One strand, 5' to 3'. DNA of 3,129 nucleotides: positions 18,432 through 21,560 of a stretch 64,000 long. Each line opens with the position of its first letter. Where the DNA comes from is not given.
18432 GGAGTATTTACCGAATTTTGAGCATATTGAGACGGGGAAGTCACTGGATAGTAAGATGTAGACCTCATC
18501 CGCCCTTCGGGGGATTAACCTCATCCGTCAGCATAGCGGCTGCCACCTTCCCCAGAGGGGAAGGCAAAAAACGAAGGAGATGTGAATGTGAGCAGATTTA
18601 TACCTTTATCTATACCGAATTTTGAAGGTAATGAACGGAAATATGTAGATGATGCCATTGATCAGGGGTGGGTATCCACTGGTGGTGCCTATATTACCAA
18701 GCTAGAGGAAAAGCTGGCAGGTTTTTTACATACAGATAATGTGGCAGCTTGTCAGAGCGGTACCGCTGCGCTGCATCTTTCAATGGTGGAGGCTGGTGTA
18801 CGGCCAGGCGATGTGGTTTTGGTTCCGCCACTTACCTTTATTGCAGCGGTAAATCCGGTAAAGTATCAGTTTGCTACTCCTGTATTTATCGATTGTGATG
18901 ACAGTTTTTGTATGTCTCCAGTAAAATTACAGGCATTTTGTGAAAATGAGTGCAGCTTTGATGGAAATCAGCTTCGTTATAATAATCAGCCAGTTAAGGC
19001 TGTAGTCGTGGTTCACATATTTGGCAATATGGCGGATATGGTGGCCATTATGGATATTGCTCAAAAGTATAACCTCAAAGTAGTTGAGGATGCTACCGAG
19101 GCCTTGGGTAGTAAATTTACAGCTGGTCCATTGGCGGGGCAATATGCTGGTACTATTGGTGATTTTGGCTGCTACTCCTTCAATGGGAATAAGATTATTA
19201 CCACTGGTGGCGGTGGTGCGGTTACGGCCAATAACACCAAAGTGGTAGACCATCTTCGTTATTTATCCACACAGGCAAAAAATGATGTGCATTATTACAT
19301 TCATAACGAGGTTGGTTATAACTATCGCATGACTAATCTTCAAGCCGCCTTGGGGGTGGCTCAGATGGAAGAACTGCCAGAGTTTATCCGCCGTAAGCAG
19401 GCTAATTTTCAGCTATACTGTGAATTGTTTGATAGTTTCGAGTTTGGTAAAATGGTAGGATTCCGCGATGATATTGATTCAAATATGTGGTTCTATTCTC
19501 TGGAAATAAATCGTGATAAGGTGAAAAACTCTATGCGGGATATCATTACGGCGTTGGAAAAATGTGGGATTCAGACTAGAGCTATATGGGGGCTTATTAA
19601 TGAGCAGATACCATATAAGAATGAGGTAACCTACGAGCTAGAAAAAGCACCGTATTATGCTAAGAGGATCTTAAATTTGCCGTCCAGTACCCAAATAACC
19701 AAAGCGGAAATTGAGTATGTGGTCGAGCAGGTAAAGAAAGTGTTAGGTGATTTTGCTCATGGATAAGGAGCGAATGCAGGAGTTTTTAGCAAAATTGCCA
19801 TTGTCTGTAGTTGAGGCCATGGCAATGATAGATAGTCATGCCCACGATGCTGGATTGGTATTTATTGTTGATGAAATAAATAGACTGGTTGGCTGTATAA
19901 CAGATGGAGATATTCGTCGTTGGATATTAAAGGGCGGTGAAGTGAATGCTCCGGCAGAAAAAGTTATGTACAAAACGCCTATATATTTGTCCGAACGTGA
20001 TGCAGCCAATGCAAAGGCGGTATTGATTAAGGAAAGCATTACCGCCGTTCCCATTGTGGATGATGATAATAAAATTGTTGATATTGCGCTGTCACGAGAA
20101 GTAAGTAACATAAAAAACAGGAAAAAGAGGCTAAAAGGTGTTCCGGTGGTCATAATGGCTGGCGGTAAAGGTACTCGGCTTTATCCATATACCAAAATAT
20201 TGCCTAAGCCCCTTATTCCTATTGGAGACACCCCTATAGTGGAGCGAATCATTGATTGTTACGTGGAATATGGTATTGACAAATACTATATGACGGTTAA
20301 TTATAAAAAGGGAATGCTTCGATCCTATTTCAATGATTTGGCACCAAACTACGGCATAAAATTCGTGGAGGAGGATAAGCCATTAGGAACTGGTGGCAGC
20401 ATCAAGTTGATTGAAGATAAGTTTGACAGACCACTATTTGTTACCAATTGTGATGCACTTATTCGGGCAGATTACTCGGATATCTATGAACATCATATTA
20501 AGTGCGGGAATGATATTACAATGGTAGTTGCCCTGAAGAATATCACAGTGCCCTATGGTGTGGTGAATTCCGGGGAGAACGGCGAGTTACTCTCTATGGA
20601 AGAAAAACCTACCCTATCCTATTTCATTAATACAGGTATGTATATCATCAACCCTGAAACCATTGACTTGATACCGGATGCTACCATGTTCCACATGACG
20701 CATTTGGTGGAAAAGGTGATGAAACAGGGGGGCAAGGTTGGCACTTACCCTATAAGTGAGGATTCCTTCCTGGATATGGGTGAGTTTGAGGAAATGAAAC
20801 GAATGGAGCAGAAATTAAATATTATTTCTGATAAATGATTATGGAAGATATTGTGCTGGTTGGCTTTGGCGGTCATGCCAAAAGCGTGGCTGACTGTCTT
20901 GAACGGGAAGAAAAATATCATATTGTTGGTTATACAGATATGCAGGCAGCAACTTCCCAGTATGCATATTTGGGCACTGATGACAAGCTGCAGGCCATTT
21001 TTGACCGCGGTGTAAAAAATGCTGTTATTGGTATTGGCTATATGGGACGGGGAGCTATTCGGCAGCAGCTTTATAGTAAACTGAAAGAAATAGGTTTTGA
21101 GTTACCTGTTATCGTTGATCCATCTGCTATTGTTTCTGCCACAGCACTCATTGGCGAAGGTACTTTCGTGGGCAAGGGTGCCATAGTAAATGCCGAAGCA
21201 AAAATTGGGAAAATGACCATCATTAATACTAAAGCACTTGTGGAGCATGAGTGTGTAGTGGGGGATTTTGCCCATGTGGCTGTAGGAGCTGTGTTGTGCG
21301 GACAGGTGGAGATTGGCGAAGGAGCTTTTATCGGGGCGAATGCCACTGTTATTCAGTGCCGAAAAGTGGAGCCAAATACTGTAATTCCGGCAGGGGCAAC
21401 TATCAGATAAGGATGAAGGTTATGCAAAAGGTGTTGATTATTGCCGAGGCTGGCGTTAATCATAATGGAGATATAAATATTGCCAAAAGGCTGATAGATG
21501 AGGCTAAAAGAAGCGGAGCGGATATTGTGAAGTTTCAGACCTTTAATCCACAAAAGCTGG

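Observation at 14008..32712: Legionaminic/neuraminic-type nonulosonic acid island grafted onto the LPS inner-core (heptose) locus of a diderm Firmicute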

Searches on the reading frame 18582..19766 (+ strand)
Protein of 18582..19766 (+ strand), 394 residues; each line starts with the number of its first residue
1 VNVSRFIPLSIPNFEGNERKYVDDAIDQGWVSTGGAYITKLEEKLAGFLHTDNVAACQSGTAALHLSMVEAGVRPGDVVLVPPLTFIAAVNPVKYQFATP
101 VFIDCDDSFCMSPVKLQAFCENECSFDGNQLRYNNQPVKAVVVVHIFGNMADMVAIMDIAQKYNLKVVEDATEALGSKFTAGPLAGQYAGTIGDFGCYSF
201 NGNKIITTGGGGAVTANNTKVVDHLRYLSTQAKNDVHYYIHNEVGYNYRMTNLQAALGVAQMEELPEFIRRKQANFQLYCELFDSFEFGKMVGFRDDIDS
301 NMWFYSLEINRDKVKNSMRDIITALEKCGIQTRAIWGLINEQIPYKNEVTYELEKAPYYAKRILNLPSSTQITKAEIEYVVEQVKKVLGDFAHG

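Call 3: search_protein_families(library=pfam, proteins=[window:18582-19766:+])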
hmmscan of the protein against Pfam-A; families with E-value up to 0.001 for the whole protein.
window:18582-19766:+ (394 aa): 1 family
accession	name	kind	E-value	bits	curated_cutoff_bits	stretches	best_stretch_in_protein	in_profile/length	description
PF01041.23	DegT_DnrJ_EryC1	-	7.4e-89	298.9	19.8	1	16-384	5-359/360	DegT/DnrJ/EryC1/StrS aminotransferase family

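Call 5: search_protein_families(library=ncbifam, proteins=[window:18582-19766:+], max_evalue=0.00001)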
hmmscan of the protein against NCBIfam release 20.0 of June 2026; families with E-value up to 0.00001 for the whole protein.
window:18582-19766:+ (394 aa): 7 families
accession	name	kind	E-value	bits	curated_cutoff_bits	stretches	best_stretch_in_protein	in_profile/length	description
TIGR04181.1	NHT_00031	hypoth_equivalog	2.3e-130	434.7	420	1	7-369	1-359/359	LegC family aminotransferase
TIGR03588.1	PseC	equivalog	1e-63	215.5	423.5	1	8-388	3-380/380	UDP-4-amino-4,6-dideoxy-N-acetyl-beta-L-altrosamine transaminase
NF008687.0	PRK11706.1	equivalog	2.9e-47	161.2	375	1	7-387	2-373/375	dTDP-4-amino-4,6-dideoxygalactose transaminase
NF011936.0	PRK15407.1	equivalog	1.6e-43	149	423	2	14-221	44-240/440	lipopolysaccharide biosynthesis protein RfbH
NF008658.2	PRK11658.1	equivalog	7.2e-39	133.5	631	1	4-389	2-378/379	UDP-4-amino-4-deoxy-L-arabinose aminotransferase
TIGR02379.1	ECA_wecE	subfamily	2e-37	128.9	434.85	1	6-385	1-372/376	dTDP-4-amino-4,6-dideoxy-D-glucose transaminase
TIGR04427.1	PLP_DesI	equivalog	3.8e-37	128.3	650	1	22-385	38-380/390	dTDP-4-dehydro-6-deoxyglucose aminotransferase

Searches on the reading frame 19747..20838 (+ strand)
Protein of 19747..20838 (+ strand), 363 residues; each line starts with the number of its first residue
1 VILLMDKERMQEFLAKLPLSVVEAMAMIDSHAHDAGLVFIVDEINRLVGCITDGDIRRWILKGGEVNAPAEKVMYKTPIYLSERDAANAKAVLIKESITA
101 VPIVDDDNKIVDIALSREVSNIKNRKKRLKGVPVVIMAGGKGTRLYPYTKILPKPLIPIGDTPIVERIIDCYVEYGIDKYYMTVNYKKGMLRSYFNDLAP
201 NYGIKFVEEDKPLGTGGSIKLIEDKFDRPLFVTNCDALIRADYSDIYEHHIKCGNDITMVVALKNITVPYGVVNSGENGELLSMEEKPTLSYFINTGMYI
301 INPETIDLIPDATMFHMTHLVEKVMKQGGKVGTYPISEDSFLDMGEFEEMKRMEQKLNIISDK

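Call 3: search_protein_families(library=pfam, proteins=[window:19747-20838:+])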
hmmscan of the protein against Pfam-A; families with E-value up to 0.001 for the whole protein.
window:19747-20838:+ (363 aa): 3 families
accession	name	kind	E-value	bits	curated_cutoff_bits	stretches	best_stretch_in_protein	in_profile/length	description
PF00483.29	NTP_transferase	-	1.4e-30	107.2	21.2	1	135-355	3-240/245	Nucleotidyl transferase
PF12804.13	NTP_transf_3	-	7.6e-10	39.6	27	1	134-266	1-127/160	MobA-like NTP transferase domain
PF00571.33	CBS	-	4.3e-07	30.6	24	0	20-61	17-56/57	CBS domain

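Call 5: search_protein_families(library=ncbifam, proteins=[window:19747-20838:+], max_evalue=0.00001)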
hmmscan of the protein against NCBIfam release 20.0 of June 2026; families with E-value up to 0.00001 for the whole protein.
window:19747-20838:+ (363 aa): 28 families (the best 25 are shown)
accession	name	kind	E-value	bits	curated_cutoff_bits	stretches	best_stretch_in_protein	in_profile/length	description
TIGR03992.1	Arch_glmU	subfamily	1.2e-31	110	292.1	1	134-345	3-215/393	bifunctional sugar-1-phosphate nucleotidylyltransferase/acetyltransferase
NF052502.1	man1P_GTase_Rv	exception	9.8e-29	100.3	440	1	134-351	3-224/352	mannose-1-phosphate guanylyltransferase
NF049965.1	GlMnHpPGnyltfHddC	equivalog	2.7e-23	82.7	300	1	135-352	4-216/221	D-glycero-D-manno-heptose 1-phosphate guanosyltransferase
NF041313.1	UDPGP_AglF_Halo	equivalog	2.5e-22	79.5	400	1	135-356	4-233/234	UTP--glucose-1-phosphate uridylyltransferase AglF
TIGR02623.1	G1P_cyt_trans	equivalog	3.2e-20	72.7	300.25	1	134-197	3-66/255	glucose-1-phosphate cytidylyltransferase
NF041173.1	Sug_nt_acttase_Thmprot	equivalog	6.9e-18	64.8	600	1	134-310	3-177/405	bifunctional sugar-1-phosphate nucleotidylyltransferase/acetyltransferase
NF008581.0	PRK11543.1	equivalog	7.5e-16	58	481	1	19-112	216-308/321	arabinose-5-phosphate isomerase GutQ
NF045761.1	NAMPUrTaseMurU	equivalog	5.9e-15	55.7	250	1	135-355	4-225/226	N-acetylmuramate alpha-1-phosphate uridylyltransferase MurU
TIGR00393.1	kpsF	subfamily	2.3e-14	53.6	203.7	1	23-112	175-265/268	KpsF/GutQ family sugar-phosphate isomerase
TIGR01208.1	rmlA_long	equivalog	2.9e-14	52.7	320.25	1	135-353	3-230/353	glucose-1-phosphate thymidylyltransferase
NF010940.0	PRK14360.1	equivalog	8.8e-13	47.6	602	1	133-286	3-155/452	bifunctional UDP-N-acetylglucosamine diphosphorylase/glucosamine-1-phosphate N-acetyltransferase GlmU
TIGR01207.1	rmlA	equivalog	1.6e-11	43.8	360.65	1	135-308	3-182/286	glucose-1-phosphate thymidylyltransferase RfbA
TIGR01099.1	galU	equivalog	1.7e-11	44.2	326.8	1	134-196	4-66/261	UTP--glucose-1-phosphate uridylyltransferase GalU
NF002023.0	PRK00844.1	subfamily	4e-11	42.4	458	0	131-194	6-70/408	glucose-1-phosphate adenylyltransferase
TIGR01173.1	glmU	equivalog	7.8e-11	41.5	366.85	1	134-303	3-174/452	bifunctional UDP-N-acetylglucosamine diphosphorylase/glucosamine-1-phosphate N-acetyltransferase GlmU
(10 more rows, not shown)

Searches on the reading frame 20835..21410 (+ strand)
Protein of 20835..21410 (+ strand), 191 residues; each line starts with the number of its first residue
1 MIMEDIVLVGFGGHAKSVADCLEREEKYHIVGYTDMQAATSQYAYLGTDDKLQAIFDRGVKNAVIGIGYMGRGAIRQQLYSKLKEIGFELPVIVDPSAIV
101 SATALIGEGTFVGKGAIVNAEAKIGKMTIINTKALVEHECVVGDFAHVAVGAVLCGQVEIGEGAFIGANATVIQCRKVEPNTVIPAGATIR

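Call 3: search_protein_families(library=pfam, proteins=[window:20835-21410:+])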
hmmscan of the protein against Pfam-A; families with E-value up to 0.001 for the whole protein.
window:20835-21410:+ (191 aa): 3 families
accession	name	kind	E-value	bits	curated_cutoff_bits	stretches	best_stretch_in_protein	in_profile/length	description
PF00132.30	Hexapep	-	7e-15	54.4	27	2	140-172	2-34/36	Bacterial transferase hexapeptide (six repeats)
PF17836.7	PglD_N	-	1.3e-12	48.5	23.4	1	5-83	1-78/78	PglD N-terminal domain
PF25084.1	LbH_EIF2B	-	4.1e-05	24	54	1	92-183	10-104/105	EIF2B subunit epsilon LbH domain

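Call 5: search_protein_families(library=ncbifam, proteins=[window:20835-21410:+], max_evalue=0.00001)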
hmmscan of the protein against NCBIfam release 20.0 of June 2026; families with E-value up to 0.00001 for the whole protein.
window:20835-21410:+ (191 aa): 12 families
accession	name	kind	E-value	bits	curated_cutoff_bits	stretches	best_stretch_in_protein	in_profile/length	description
TIGR03570.1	NeuD_NnaD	subfamily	9.6e-53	178.8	160.8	1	6-190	2-186/202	NeuD/PglB/VioB family sugar acetyltransferase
NF002060.0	PRK00892.1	subfamily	2e-11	43.6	207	1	91-154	119-182/345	UDP-3-O-(3-hydroxymyristoyl)glucosamine N-acyltransferase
TIGR03532.1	DapD_Ac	equivalog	5.8e-11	42.4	231.75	1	94-190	89-193/231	2,3,4,5-tetrahydropyridine-2,6-dicarboxylate N-acetyltransferase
NF052502.1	man1P_GTase_Rv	exception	6.5e-10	38.4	440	1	92-188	247-346/352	mannose-1-phosphate guanylyltransferase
NF050158.1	CarbAnhydGPos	equivalog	1.3e-09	37.9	250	1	135-183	83-131/172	gamma carbonic anhydrase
NF003657.0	PRK05289.1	equivalog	4.2e-09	35.9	226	0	136-188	121-173/264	acyl-ACP--UDP-N-acetylglucosamine O-acyltransferase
TIGR01852.1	lipid_A_lpxA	equivalog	5.8e-09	35.6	231.05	0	136-190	116-170/254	acyl-ACP--UDP-N-acetylglucosamine O-acyltransferase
TIGR01853.1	lipid_A_lpxD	equivalog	3.5e-08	32.8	242.5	1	91-154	110-173/325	UDP-3-O-(3-hydroxymyristoyl)glucosamine N-acyltransferase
TIGR01173.1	glmU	equivalog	9e-07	28.1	366.85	0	85-161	262-342/452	bifunctional UDP-N-acetylglucosamine diphosphorylase/glucosamine-1-phosphate N-acetyltransferase GlmU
NF053793.1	beta_CO2some_N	equivalog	2.8e-06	27.2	100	0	92-190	20-112/118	beta-carboxysome scaffolding protein CcmN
NF010934.1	PRK14354.1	equivalog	2.8e-06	26.1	450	0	90-162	267-342/447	bifunctional UDP-N-acetylglucosamine diphosphorylase/glucosamine-1-phosphate N-acetyltransferase GlmU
TIGR03308.1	phn_thr-fam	hypoth_equivalog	3.7e-06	26.9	201.65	0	138-188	107-154/204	phosphonate metabolim protein, transferase hexapeptide repeat family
